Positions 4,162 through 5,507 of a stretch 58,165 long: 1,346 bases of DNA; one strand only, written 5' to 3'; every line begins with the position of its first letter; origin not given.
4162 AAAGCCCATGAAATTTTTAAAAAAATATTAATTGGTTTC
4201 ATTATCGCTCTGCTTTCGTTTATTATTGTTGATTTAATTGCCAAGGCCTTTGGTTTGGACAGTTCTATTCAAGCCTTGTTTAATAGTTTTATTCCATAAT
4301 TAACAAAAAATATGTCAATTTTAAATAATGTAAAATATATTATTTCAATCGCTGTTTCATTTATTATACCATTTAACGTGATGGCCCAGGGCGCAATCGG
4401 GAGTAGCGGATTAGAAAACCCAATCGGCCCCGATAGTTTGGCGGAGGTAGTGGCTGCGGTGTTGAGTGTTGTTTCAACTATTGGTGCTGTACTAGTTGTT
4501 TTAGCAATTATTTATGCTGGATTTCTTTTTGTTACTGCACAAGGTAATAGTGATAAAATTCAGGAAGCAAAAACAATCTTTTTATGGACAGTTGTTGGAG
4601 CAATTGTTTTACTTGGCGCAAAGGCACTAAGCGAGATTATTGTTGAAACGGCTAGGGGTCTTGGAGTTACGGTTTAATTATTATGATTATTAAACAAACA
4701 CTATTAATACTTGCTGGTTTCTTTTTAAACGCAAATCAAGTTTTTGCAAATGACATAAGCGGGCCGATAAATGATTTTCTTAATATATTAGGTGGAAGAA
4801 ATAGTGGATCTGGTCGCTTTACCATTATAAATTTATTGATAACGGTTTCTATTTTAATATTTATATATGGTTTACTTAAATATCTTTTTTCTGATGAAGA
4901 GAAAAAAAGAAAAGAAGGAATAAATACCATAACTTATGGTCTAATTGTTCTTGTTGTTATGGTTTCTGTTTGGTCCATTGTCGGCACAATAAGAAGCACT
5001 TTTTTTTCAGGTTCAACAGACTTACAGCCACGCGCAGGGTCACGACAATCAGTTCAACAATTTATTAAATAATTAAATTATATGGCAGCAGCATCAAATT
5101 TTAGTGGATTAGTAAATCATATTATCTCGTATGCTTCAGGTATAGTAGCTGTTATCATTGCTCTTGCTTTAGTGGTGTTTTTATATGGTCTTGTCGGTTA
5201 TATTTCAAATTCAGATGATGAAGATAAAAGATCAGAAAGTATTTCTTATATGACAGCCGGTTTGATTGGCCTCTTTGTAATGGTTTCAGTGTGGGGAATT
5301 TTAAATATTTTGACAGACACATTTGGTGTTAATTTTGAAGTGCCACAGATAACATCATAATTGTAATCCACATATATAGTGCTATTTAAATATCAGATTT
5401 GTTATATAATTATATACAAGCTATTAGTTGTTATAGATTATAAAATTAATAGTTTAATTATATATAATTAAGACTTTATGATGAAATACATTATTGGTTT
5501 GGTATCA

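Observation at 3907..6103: Six tandem, divergent VirB2/TrbC-like pilins with no type IV secretion machinery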

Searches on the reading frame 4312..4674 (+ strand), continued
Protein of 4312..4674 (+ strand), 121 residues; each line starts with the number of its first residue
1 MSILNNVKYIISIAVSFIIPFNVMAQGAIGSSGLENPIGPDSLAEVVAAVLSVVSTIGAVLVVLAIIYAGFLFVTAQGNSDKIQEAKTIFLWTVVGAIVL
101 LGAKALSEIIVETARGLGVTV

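Call 42: search_protein_families(library=pfam, alignment_id=A3, max_evalue=0.001)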
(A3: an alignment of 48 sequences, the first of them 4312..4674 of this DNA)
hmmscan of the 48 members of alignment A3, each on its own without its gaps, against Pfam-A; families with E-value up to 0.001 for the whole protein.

A. member 1, window:4312-4674:+ (121 aa): 2 families
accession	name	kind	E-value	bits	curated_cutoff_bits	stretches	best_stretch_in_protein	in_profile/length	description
PF18895.5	T4SS_pilin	-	1.5e-07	31.8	26.6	1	41-108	3-69/71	Type IV secretion system pilin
PF04956.18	TrbC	-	0.00013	22.6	27.9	1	10-106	15-94/98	TrbC/VIRB2 pilin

B. families by the number of members that match (of 48 scanned): 5 families
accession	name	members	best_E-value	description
PF18895.5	T4SS_pilin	44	6.3e-12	Type IV secretion system pilin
PF04956.18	TrbC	35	9.1e-13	TrbC/VIRB2 pilin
PF19607.4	DUF6112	5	0.00015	Family of unknown function (DUF6112)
PF01554.23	MatE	2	1.5e-06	MatE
PF04515.18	Choline_transpo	1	0.00092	Plasma-membrane choline transporter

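Call 43: search_dna_similar(query=window:4312-4674:+, collection=plasmids, mode=protein, max_evalue=1, max_rows=15)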
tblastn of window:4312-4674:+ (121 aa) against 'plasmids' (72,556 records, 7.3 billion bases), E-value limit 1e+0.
Records with a match: 1; places in all: 1; records where one place covers at least 80% of the query: 0.
Best place of each record, by identity: <60% 1.
By first word of the organism name: Pontibacillus 1.
By predicted mobility (MOB-suite, as given by PLSDB): non-mobilizable 1.
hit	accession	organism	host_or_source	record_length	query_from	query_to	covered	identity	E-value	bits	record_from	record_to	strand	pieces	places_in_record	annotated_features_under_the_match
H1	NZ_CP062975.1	Pontibacillus sp. ALD_SL1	mangrove mud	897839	60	114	45%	34.5%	6e-1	36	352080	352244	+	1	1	Mbov_0395 family pilin-like conjugal transfer protein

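Call 47: search_protein_families(library=ncbifam, proteins=[window:4312-4674:+], max_evalue=0.01)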
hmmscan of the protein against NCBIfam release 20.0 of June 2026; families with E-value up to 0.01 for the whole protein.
window:4312-4674:+ (121 aa): 1 family
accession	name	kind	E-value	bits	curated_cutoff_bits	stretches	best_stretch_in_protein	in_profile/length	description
NF045849.1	ICE_MMCAP2_0565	equivalog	1.5e-05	24.6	40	1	42-112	8-78/80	Mbov_0395 family pilin-like conjugal transfer protein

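Call 62: find_encoding_contigs(protein=P0054, flank=10000, max_places=2)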
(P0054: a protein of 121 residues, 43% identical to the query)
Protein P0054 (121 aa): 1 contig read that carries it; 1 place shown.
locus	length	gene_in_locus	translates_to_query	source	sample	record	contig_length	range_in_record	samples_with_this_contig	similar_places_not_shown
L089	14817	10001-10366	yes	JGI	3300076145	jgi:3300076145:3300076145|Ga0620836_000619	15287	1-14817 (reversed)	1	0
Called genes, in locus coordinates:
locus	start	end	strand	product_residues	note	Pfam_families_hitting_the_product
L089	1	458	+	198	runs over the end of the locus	PF01195:Pept_tRNA_hydro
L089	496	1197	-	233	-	PF01797:Y1_Tnp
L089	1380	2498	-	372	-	PF23459:S1_RRP5 (faint), PF00575:S1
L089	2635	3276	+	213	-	PF13483:Lactamase_B_3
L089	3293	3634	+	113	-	-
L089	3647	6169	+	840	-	PF00521:DNA_topoisoIV, PF03989:DNA_gyraseA_C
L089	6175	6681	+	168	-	PF13529:Peptidase_C39_2, PF03412:Peptidase_C39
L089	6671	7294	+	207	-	PF06941:NT5C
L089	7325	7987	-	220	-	PF01797:Y1_Tnp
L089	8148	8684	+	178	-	PF01135:PCMT, PF13489:Methyltransf_23 (weak), PF01209:Ubie_methyltran, PF05175:MTS (faint), PF13847:Methyltransf_31, PF13649:Methyltransf_25, PF08241:Methyltransf_11, PF08242:Methyltransf_12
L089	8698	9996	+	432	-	PF01547:SBP_bac_1, PF13416:SBP_bac_8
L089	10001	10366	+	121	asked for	PF04956:TrbC (weak)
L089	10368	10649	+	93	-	PF18895:T4SS_pilin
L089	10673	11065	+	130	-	PF18895:T4SS_pilin (weak)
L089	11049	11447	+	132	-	PF18895:T4SS_pilin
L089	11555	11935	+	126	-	PF18895:T4SS_pilin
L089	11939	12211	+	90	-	PF18895:T4SS_pilin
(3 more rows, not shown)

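Call 63: find_encoding_contigs(protein=P0088, flank=10000, max_places=2)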
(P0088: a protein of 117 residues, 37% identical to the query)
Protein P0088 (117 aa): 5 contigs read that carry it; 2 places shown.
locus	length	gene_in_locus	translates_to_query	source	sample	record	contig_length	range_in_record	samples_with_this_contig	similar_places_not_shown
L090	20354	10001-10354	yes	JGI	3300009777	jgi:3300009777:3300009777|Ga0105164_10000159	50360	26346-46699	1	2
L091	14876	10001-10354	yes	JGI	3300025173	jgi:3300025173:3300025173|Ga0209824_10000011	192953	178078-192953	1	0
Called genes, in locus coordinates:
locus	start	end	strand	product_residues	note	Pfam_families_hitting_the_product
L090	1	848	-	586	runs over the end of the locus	-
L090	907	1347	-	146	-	-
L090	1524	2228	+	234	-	PF00300:His_Phos_1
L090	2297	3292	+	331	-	-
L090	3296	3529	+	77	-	-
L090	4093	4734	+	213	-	PF13483:Lactamase_B_3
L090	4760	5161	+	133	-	-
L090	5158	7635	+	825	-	PF00521:DNA_topoisoIV, PF03989:DNA_gyraseA_C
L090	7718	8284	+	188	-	PF01209:Ubie_methyltran, PF13489:Methyltransf_23 (weak), PF05175:MTS (weak), PF13847:Methyltransf_31, PF08241:Methyltransf_11, PF08242:Methyltransf_12, PF13649:Methyltransf_25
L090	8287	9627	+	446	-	PF01547:SBP_bac_1, PF13416:SBP_bac_8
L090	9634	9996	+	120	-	PF18895:T4SS_pilin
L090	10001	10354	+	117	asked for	PF04956:TrbC (weak), PF18895:T4SS_pilin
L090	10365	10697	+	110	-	PF18895:T4SS_pilin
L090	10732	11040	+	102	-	-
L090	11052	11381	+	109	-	PF18895:T4SS_pilin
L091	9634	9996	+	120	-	PF18895:T4SS_pilin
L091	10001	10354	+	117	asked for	PF04956:TrbC (weak), PF18895:T4SS_pilin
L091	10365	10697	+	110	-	PF18895:T4SS_pilin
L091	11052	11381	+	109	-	PF18895:T4SS_pilin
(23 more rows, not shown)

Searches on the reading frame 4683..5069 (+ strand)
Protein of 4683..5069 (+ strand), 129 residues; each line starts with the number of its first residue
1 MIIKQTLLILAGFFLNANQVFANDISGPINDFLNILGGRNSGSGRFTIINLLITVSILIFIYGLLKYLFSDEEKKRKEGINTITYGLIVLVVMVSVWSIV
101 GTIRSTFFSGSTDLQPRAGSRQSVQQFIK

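Call 3: search_protein_families(library=pfam, proteins=[window:4683-5069:+], max_evalue=1)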
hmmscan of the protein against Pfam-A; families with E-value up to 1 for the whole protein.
window:4683-5069:+ (129 aa): 13 families
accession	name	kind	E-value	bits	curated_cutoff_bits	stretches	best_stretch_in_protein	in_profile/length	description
PF18895.5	T4SS_pilin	-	2.6e-07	31.1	26.6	1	51-103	19-71/71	Type IV secretion system pilin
PF16357.10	PepSY_TM_like_2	-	0.00054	20.5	27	1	37-97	137-195/197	Putative PepSY_TM-like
PF16962.11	ABC_export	-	0.002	17.1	29.7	1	51-99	155-205/531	Putative ABC exporter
PF14093.11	DUF4271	-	0.0026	18.1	29.7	1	7-111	9-116/206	Domain of unknown function (DUF4271)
PF13687.11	DUF4153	-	0.0028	17.3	27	1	7-104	99-194/373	Domain of unknown function (DUF4153)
PF12725.13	DUF3810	-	0.0074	16.1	28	1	39-100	15-82/311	Protein of unknown function (DUF3810)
PF00335.26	Tetraspanin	-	0.0082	16.3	32.1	1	50-103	9-66/225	Tetraspanin family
PF01529.25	DHHC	-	0.047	14.2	28.7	1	36-100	43-107/133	DHHC palmitoyltransferase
PF04923.17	Ninjurin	-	0.074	13.4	26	1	48-97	42-98/102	Ninjurin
PF06570.16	DUF1129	-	0.092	12.8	29.1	1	48-100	114-168/207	Protein of unknown function (DUF1129)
PF14387.11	DUF4418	-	0.12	13.1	27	1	50-94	35-79/117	Domain of unknown function (DUF4418)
PF11124.14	Pho86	-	0.13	12.1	29.3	1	6-78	61-130/291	Inorganic phosphate transporter chaperone Pho86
PF05568.16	ASFV_J13L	-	0.53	10.5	23.6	1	50-80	33-63/189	African swine fever virus J13L protein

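Call 47: search_protein_families(library=ncbifam, proteins=[window:4683-5069:+], max_evalue=0.01)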
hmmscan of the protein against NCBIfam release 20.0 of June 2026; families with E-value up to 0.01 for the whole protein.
window:4683-5069:+ (129 aa): 2 families
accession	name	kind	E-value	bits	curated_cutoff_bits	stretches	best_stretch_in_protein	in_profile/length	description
NF045849.1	ICE_MMCAP2_0565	equivalog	1.9e-07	30.6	40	1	41-105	15-78/80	Mbov_0395 family pilin-like conjugal transfer protein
NF033883.1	conj_TraQ_IncI1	equivalog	0.0031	17.4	80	1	47-96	16-65/175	conjugal transfer protein TraQ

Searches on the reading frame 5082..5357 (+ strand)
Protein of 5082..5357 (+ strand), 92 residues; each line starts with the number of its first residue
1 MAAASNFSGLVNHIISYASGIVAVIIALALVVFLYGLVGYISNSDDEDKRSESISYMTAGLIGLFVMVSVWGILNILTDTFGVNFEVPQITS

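Call 3: search_protein_families(library=pfam, proteins=[window:5082-5357:+], max_evalue=1)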
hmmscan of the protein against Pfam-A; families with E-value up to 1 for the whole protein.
window:5082-5357:+ (92 aa): 13 families
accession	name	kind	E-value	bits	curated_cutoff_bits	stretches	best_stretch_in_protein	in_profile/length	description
PF18895.5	T4SS_pilin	-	5.8e-08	33.1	26.6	1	8-77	6-71/71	Type IV secretion system pilin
PF02674.22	Colicin_V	-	0.011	16.1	29.3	1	6-79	17-83/144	Colicin V production protein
PF19554.4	DUF6077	-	0.013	14.8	27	1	21-86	2-65/354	Family of unknown function (DUF6077)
PF25592.1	DUF7937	-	0.017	14.5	31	1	13-79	273-339/402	Domain of unknown function (DUF7937)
PF06570.16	DUF1129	-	0.019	15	29.1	1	17-81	109-175/207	Protein of unknown function (DUF1129)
PF13571.11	DUF4133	-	0.081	13.8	25.2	0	6-41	10-45/91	Domain of unknown function (DUF4133)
PF04277.18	OAD_gamma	-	0.1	13.7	27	1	19-51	9-41/76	Oxaloacetate decarboxylase, gamma chain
PF00335.26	Tetraspanin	-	0.1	12.7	32.1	1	23-76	10-65/225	Tetraspanin family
PF11688.13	DUF3285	-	0.34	11.3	25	0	58-70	29-41/44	Protein of unknown function (DUF3285)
PF05478.16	Prominin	-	0.43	9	34.3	1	6-41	78-113/799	Prominin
PF11700.14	ATG22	-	0.46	9.6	24.1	0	25-84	323-383/482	Vacuole effluxer Atg22 like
PF13190.11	PDGLE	-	0.83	9.9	27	0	51-75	73-98/102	PDGLE domain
PF13623.11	SurA_N_2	-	0.85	9.9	28.5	1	14-43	4-37/145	SurA-like N-terminal domain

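Call 47: search_protein_families(library=ncbifam, proteins=[window:5082-5357:+], max_evalue=0.01)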
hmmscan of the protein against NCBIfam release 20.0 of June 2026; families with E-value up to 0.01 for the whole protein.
window:5082-5357:+ (92 aa): 2 families
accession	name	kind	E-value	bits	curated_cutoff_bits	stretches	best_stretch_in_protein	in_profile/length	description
NF045849.1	ICE_MMCAP2_0565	equivalog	1.2e-10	41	40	1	6-80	4-79/80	Mbov_0395 family pilin-like conjugal transfer protein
NF009255.0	PRK12612.1-3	equivalog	0.0018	18.9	112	1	15-71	7-59/92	putative monovalent cation/H+ antiporter subunit F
